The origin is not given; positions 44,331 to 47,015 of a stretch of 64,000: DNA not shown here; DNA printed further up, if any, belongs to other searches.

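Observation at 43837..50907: Complete DltABCDX-like acyl-transfer pathway in a Gram-negative, with two adenylation enzymes and a methyltransferase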

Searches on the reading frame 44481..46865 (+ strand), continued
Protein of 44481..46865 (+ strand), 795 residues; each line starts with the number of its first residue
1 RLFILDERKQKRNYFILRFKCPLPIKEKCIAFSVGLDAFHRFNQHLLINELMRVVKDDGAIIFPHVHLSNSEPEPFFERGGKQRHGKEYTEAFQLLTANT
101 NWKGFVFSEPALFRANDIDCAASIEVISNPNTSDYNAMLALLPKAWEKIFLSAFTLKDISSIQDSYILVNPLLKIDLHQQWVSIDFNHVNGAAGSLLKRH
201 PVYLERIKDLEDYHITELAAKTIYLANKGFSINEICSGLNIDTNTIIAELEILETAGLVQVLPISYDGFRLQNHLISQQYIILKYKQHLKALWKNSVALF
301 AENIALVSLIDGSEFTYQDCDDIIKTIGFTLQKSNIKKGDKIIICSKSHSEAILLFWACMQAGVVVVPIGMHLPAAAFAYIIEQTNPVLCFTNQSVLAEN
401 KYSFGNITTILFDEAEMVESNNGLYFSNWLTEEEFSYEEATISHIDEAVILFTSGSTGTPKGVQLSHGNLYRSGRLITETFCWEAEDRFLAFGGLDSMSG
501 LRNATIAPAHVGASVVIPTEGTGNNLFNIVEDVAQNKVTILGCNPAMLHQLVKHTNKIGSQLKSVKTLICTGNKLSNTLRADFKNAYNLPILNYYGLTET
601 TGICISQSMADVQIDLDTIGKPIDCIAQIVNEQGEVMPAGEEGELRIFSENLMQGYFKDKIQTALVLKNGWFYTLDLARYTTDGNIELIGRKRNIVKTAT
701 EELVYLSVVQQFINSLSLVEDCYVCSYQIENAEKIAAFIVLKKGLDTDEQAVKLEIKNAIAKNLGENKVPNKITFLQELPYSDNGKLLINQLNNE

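Call 30: find_related_loci(query=A1, collection=genome_contigs, flank=10000)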
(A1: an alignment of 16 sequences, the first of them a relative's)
Query A1 (932 aa) in genome_contigs; peptide patterns used: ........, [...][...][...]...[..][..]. (x = any residue, [..] = any of these).
160 stretches matched a pattern; 139 encode a relative of the query (tblastn E <= 1e-3); the best 80 are kept; 78 distinct loci.
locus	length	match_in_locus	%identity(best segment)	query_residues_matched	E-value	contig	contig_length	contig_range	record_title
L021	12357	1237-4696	91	1-932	0e+0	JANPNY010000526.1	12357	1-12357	MAG: Chitinophagaceae bacterium isolate VAR_87_metabat_191 VAR_87_k141_1688317, whole genome shotgun sequence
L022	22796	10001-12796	73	1-932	0e+0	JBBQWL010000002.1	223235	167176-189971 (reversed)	MAG: Chitinophagales bacterium isolate Co_metawrap_2054 Cmw_2054_k141_1586638_length_223235_cov_12.9238, whole genome sh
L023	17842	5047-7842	73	1-932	0e+0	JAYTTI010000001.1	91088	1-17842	MAG: Ferruginibacter sp. isolate GFS_5337 GFS_5337_0, whole genome shotgun sequence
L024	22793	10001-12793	72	1-932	0e+0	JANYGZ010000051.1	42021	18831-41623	MAG: Ferruginibacter sp. isolate GL140_1_metabinner_13 GL140_1_k141_1181772, whole genome shotgun sequence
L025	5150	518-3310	58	1-932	0e+0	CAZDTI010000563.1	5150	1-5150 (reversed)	MAG TPA_asm: uncultured Saprospiraceae bacterium isolate SRP065251_co2_95 genome assembly, contig: NODE_17342_length_515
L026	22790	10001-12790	59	4-932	0e+0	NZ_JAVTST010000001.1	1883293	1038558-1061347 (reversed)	Pedobacter gandavensis strain DE_0380 contig_0001, whole genome shotgun sequence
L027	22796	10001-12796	56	1-932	0e+0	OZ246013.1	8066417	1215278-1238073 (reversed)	MAG: Saprospiraceae bacterium isolate e1f2261a-3454-464d-be59-2565730905ce genome assembly, chromosome: 1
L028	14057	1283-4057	56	8-932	0e+0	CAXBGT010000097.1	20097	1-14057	MAG TPA_asm: uncultured Saprospirales bacterium isolate ERR2762165_binner13_Refined_22 genome assembly, contig: ERZ34222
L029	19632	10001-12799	59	1-932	0e+0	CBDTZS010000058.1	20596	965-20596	MAG TPA_asm: uncultured Tenacibaculum sp. isolate ERR2431948_metabat2_20 genome assembly, contig: ERZ23877837.170, whole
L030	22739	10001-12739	56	15-929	0e+0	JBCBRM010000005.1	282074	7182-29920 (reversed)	MAG: Bacteroidota bacterium isolate J06636_25 NODE_5_length_282074_cov_10.336160, whole genome shotgun sequence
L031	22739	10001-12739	53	13-931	0e+0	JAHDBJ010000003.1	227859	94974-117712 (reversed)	MAG: Saprospiraceae bacterium isolate MAG-108 RZ_118, whole genome shotgun sequence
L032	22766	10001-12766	51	1-924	0e+0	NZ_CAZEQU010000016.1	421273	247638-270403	Tenacibaculum xiamenense isolate WJ-1(T) TXIAM_Contig_24, whole genome shotgun sequence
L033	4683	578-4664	50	6-924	0e+0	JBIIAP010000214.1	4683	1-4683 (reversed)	MAG: Sediminibacterium sp. isolate ME2000-05-25pf_3300042154_group1_bin92 Rohwer_bin525_scaffold_11168_c1, whole genome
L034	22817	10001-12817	56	3-931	0e+0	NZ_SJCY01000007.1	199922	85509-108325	Pedobacter changchengzhani strain E01020 Scaffold7, whole genome shotgun sequence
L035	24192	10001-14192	51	54-929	0e+0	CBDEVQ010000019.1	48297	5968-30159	MAG: Flavobacteriales bacterium isolate c9eb949b-bc1f-4219-ae45-44c701134771 genome assembly, contig: contig_19, whole g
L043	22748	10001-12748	41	6-932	0e+0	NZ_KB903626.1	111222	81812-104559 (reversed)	Cytophaga aurantiaca DSM 3654 A3EEDRAFT_scaffold_14.15, whole genome shotgun sequence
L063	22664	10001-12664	37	16-907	0e+0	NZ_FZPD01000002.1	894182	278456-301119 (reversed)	Ekhidna lutea strain DSM 19307, whole genome shotgun sequence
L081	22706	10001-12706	32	2-924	3e-146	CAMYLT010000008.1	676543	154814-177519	MAG: uncultured Porticoccus sp. isolate Biocath_Gamma_027 genome assembly, contig: k127_30036, whole genome shotgun sequ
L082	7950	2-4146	33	77-932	5e-146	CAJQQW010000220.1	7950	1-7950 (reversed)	MAG: uncultured Halioglobus sp. isolate 3_20180529_Bin_20180529_Bin_221_1 genome assembly, contig: c_000012601410, whole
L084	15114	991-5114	32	50-929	3e-137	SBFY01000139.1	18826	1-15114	MAG: Gammaproteobacteria bacterium isolate M0112 scaffold_184_1, whole genome shotgun sequence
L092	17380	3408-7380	28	50-926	3e-101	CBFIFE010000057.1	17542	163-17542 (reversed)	MAG: uncultured Flavobacteriales bacterium isolate Co_bin_66_indstr genome assembly, contig: Co_bin_66_indstr_c57, whole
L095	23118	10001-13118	37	429-932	8e-97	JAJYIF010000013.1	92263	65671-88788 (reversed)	MAG: Nitrospirae bacterium isolate DBS2-1.bin112 NODE_414_length_92263_cov_2.833919, whole genome shotgun sequence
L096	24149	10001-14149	30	42-929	5e-118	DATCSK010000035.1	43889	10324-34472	MAG TPA_asm: Pseudomonadales bacterium isolate SMAG_U7303 k141_19178, whole genome shotgun sequence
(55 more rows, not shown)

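Call 34: search_solved_structures(query=L017:4528-6381:+, max_evalue=1e-20)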
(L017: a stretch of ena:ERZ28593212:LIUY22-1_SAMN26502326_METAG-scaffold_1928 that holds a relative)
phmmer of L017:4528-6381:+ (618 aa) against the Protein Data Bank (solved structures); distinct sequences matched with E-value up to 1e-20: 88 (the best 60 are shown).
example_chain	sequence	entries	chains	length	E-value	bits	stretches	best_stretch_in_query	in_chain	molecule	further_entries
6qjz_A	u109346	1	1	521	1e-54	189.3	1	176-526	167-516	oxalyl CoA-synthetase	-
5ie0_A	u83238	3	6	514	8.7e-52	179.6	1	171-524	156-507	Oxalate--CoA ligase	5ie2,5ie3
9be3_A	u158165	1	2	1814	2.2e-44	155.2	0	177-526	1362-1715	Linear gramicidin synthase subunit A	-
9meh_A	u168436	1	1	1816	2.2e-44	155.2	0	177-526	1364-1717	Linear gramicidin synthase subunit A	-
9be4_A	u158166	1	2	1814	2.3e-44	155.1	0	177-526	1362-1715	Linear gramicidin synthase subunit A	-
6mfz_A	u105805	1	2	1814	2.3e-44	155.1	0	177-526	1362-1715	Linear gramicidin synthase subunit A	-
6mfy_A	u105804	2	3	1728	3.4e-44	154.6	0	177-525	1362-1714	Linear gramicidin synthase subunit A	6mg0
8aff_A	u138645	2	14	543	8.9e-44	153.2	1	177-526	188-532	Oxalate--CoA ligase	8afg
4fuq_A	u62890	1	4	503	1.5e-43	152.5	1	176-526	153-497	Malonyl CoA synthetase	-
4fut_A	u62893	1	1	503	9.9e-43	149.7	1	176-526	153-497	Malonyl CoA synthetase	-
4gxq_A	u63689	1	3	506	5.8e-42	147.2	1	176-526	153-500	Malonyl CoA synthetase, Benzoate-CoA ligase Chimeric protein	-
4gxr_A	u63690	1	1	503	1.5e-41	145.8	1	176-526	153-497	Malonyl CoA synthetase, Benzoate-CoA ligase Chimeric protein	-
5x8f_A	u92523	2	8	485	4.1e-39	137.8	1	168-525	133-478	2-succinylbenzoate--CoA ligase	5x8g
6k4c_A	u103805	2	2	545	4.1e-39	137.8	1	178-527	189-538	Ancestral luciferase AncLamp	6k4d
3r44_A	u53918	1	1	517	7.4e-39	136.9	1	175-527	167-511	fatty acyl CoA synthetase FADD13 (FATTY-ACYL-CoA SYNTHETASE)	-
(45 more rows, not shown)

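Call 35: search_solved_structures(query=L017:1737-4532:+, max_evalue=1e-20)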
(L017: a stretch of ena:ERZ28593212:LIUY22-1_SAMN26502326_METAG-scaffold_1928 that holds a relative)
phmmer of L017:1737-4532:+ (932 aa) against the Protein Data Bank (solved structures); distinct sequences matched with E-value up to 1e-20: 51.
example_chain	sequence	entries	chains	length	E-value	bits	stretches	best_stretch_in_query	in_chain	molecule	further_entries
6mfy_A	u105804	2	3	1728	1.3e-46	162.4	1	437-924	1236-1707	Linear gramicidin synthase subunit A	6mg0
6mfz_A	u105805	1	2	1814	1.6e-46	162.2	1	437-924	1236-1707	Linear gramicidin synthase subunit A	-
9be3_A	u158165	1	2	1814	1.6e-46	162.2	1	437-924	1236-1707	Linear gramicidin synthase subunit A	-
9be4_A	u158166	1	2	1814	1.6e-46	162.2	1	437-924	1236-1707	Linear gramicidin synthase subunit A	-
9meh_A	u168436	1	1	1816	1.6e-46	162.2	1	437-924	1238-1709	Linear gramicidin synthase subunit A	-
8wev_A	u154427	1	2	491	1.8e-36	129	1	448-929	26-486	Feruloyl-CoA Synthetase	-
8weu_A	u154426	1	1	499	1.9e-36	128.9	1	448-929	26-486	Fatty-acyl-CoA synthase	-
6qjz_A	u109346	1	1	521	3e-34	121.6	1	434-925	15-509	oxalyl CoA-synthetase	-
5ie0_A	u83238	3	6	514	7.3e-34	120.3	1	426-924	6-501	Oxalate--CoA ligase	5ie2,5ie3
3a9u_A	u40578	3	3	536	3.6e-30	108.1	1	441-929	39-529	4-coumarate--CoA ligase | 4-coumarate:CoA ligase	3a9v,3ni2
8xjz_C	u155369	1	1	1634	3.7e-30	108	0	585-924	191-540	Peptide synthetase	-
5bsw_A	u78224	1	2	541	9.8e-30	106.6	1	433-929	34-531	4-coumarate--CoA ligase 2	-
5bsm_A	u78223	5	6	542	2.1e-29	105.5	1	433-929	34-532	4-coumarate--CoA ligase 2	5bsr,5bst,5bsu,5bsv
5u95_A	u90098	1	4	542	2.9e-29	105.1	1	433-929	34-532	4-coumarate--CoA ligase 2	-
7a9j_A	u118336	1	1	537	1.2e-28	103.1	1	459-932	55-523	Cfl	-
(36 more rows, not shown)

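Call 39: search_solved_structures(query=A2, max_evalue=10, show_alignments=2)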
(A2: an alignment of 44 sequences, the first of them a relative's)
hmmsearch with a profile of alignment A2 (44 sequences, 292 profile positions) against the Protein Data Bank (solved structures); distinct sequences matched with E-value up to 10: 7.
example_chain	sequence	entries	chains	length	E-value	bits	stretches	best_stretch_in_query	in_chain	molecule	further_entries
6een_B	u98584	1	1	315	0.0093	18.6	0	173-211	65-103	Designer Pentatricopeptide Protein dPPR10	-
6een_A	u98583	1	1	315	0.069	15.7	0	173-211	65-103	Designer Pentatricopeptide Protein dPPR10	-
7ddy_D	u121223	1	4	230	0.16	14.5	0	57-86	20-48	G-D-S-L family lipolytic protein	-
4iyj_A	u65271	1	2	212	0.3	13.6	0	233-277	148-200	GDSL-like protein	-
2x5f_A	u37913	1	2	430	0.35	13.4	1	133-215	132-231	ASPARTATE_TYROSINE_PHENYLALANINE PYRIDOXAL-5' PHOSPHATE-DEPENDENT AMINOTRANSFERASE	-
4ozs_A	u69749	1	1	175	0.38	13.3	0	149-211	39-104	Alpha solenoid protein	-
4ppy_A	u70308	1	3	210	0.48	13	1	45-164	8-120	Putative acylhydrolase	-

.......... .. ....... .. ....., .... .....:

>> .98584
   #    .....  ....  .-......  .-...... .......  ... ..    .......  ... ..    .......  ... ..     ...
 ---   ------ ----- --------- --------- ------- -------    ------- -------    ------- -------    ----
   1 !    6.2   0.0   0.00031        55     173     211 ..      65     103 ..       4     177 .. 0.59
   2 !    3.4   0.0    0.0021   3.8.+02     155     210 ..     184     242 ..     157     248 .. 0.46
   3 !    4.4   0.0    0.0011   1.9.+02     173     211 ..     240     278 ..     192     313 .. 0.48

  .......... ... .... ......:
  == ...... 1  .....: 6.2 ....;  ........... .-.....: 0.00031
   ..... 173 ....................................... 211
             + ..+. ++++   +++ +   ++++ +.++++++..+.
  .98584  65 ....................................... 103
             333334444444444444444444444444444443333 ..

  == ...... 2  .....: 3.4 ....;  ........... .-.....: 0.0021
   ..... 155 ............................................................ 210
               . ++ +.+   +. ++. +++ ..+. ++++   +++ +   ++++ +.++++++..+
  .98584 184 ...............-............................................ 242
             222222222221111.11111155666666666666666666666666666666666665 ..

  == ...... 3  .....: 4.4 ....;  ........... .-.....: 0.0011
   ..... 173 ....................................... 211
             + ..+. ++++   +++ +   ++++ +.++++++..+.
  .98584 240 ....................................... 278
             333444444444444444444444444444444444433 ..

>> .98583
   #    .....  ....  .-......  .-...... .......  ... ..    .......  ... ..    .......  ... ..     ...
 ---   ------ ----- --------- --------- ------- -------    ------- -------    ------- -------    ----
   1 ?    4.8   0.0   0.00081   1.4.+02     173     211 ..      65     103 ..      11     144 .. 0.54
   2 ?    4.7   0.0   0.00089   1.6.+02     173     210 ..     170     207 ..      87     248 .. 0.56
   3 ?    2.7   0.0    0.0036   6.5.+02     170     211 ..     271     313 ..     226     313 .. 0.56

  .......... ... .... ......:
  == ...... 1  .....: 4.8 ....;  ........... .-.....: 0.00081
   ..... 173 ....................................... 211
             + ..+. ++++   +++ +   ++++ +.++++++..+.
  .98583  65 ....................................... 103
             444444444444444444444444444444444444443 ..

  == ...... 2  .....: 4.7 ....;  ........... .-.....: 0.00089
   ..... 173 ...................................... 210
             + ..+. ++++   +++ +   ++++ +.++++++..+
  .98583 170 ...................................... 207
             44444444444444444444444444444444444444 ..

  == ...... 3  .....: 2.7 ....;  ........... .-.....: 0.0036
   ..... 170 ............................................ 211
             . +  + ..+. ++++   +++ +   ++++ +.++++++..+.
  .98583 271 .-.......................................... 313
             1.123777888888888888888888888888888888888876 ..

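Call 40: search_solved_structures(query=A3, max_evalue=0.001, show_alignments=1)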
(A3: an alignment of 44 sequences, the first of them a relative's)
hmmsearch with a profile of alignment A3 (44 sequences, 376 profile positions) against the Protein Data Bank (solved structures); distinct sequences matched with E-value up to 0.001: 6.
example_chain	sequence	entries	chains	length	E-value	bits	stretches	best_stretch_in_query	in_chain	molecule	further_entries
8jem_A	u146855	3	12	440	9.5e-52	179.8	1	6-357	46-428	Teichoic acid D-alanyltransferase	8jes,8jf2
6bug_C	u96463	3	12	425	1.7e-51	178.9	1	6-357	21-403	D-alanyl transfer protein DltB | Integral membrane protein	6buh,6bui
7ura_A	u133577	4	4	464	6e-06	29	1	6-304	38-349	Isoform 2 of Protein-serine O-palmitoleoyltransferase porcupine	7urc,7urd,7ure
7mhy_A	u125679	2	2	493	0.00012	24.7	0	5-329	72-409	Protein-cysteine N-palmitoyltransferase HHAT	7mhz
7q1u_A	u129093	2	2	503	0.00014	24.5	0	5-329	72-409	Protein-cysteine N-palmitoyltransferase HHAT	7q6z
9oo6_A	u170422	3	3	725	0.0003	23.4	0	6-304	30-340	Isoform 3 of Protein-serine O-palmitoleoyltransferase porcupine,Green fluorescent protein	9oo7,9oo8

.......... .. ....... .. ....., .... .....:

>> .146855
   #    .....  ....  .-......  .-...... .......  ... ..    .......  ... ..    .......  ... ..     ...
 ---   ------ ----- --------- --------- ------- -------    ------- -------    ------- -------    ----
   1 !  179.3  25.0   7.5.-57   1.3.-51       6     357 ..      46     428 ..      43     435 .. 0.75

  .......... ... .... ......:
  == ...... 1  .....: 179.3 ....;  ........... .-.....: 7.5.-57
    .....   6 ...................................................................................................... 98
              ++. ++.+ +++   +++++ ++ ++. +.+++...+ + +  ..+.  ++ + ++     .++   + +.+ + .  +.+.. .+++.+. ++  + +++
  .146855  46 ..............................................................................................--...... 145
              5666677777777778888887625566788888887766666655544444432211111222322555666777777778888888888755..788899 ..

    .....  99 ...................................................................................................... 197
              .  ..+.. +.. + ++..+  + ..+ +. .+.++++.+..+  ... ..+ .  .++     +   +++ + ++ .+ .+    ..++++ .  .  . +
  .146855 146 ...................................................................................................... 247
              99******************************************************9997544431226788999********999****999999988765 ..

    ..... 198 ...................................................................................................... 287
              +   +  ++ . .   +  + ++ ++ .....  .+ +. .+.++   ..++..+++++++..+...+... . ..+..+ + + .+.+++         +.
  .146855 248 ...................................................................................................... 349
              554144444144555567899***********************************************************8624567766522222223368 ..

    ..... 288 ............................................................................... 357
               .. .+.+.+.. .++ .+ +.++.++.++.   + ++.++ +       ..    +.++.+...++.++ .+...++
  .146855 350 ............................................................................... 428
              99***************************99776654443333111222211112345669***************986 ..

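Call 49: predict_structure(alignment_id=A2)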
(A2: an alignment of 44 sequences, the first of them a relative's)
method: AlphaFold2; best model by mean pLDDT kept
length: 305 residues; sequences in the alignment: 44
mean_pLDDT: 89.3   pTM: 0.87
mean pLDDT of the five models: 89.3, 89.2, 87.8, 86.7, 85.9
residues with pLDDT >= 90: 214; 70-90: 58; 50-70: 31; < 50: 2
segments of 3 or more residues with pLDDT < 50: none
pLDDT, mean of each block of 10 residues (from residue 1): 80 97 92 70 89 93 97 93 95 94 88 96 98 89 68 84 78 54 68 91 97 98 98 95 98 97 97 92 95 98 92
secondary structure, 60 per line:
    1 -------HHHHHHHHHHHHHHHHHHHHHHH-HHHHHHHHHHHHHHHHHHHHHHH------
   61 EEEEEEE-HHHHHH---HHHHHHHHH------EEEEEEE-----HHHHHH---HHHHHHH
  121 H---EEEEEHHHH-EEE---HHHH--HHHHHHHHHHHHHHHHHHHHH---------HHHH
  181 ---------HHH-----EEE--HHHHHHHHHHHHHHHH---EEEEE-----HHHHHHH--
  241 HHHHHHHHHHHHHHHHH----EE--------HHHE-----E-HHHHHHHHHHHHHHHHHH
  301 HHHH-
elements in order: H8-30 H32-54 E61-67 H69-74 H78-86 E93-99 H105-110 H114-121 E125-129 H130-133 E135-137 H141-144 H147-167 H177-180 E198-200 H203-218 E222-226 H232-238 H241-257 H283-304

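Call 52: fold_search(model_id=the predicted structure, library=pdb)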
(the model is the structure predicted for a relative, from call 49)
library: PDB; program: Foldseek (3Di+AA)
matches with E <= 10: 1370; with E <= 0.001: 28
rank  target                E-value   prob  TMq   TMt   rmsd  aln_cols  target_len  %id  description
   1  9hi6_A                6.3e-06  1.00  0.43  0.57   5.9       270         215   16  Structure of scaffold FI6-focused design_04 in complex with FI6-Fab (released 2025-12-03)
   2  9hi5_A                7.6e-06  1.00  0.42  0.61   8.5       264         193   15  Structure of scaffold FI6-focused design_02 (released 2025-12-03)
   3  1u8u                  2.4e-05  1.00  0.36  0.57   6.0       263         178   12  E. coli Thioesterase I/Protease I/Lysophospholiase L1 in complexed with octanoic acid (released 2005-04-05)
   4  5tif                  7.7e-05  1.00  0.42  0.66   5.1       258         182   13  x-ray structure of acyl-CoA thioesterase I, TesA, triple mutant M141L/Y145K/L146K in complex with octanoic acid (released 2017-04-26)
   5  5tic_A                7.7e-05  1.00  0.39  0.62   8.4       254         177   14  X-ray structure of wild-type E. coli Acyl-CoA thioesterase I at pH 5 (released 2017-04-26)
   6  5tie                  8.2e-05  1.00  0.38  0.60   7.8       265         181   12  x-ray structure of acyl-CoA thioesterase I, TesA, mutant M141L/Y145K/L146K at pH 7.5 in complex with octanoic acid (released 2017-04-26)
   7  2hsj_D                8.7e-05  1.00  0.38  0.49   6.9       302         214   10  The structure of a putative platelet activating factor from Streptococcus pneumonia. (released 2006-09-19)
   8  5tid                  1.0e-04  1.00  0.39  0.62  10.3       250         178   14  X-ray structure of acyl-CoA thioesterase I, TesA, mutant M141L/Y145K/L146K at pH 5 in complex with octanoic acid (released 2017-04-26)
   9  4jgg_A                1.2e-04  1.00  0.40  0.63   9.1       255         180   13  Crystal Structure of TesA (released 2013-08-14)
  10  2hsj_B                1.5e-04  1.00  0.37  0.48   6.8       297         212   10  The structure of a putative platelet activating factor from Streptococcus pneumonia. (released 2006-09-19)
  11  5b5l                  1.6e-04  1.00  0.42  0.58   4.8       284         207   11  Crystal structure of acetyl esterase mutant S10A with acetate ion (released 2017-05-31)
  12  1ivn                  1.6e-04  1.00  0.38  0.61   6.1       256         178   12  E.coli Thioesterase I/Protease I/Lysophospholiase L1 (released 2003-07-08)
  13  5tic_B                2.5e-04  1.00  0.40  0.63   5.4       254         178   13  X-ray structure of wild-type E. coli Acyl-CoA thioesterase I at pH 5 (released 2017-04-26)
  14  6lfb                  2.5e-04  1.00  0.38  0.60   6.8       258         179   13  E. coli Thioesterase I mutant DG (released 2020-07-15)
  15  6xpm                  2.5e-04  1.00  0.38  0.55   9.7       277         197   12  Crystal Structure of Sialate O-acetylesterase from Bacteroides vulgatus with microfluidics crystals at room temperature (released 2020-07-15)
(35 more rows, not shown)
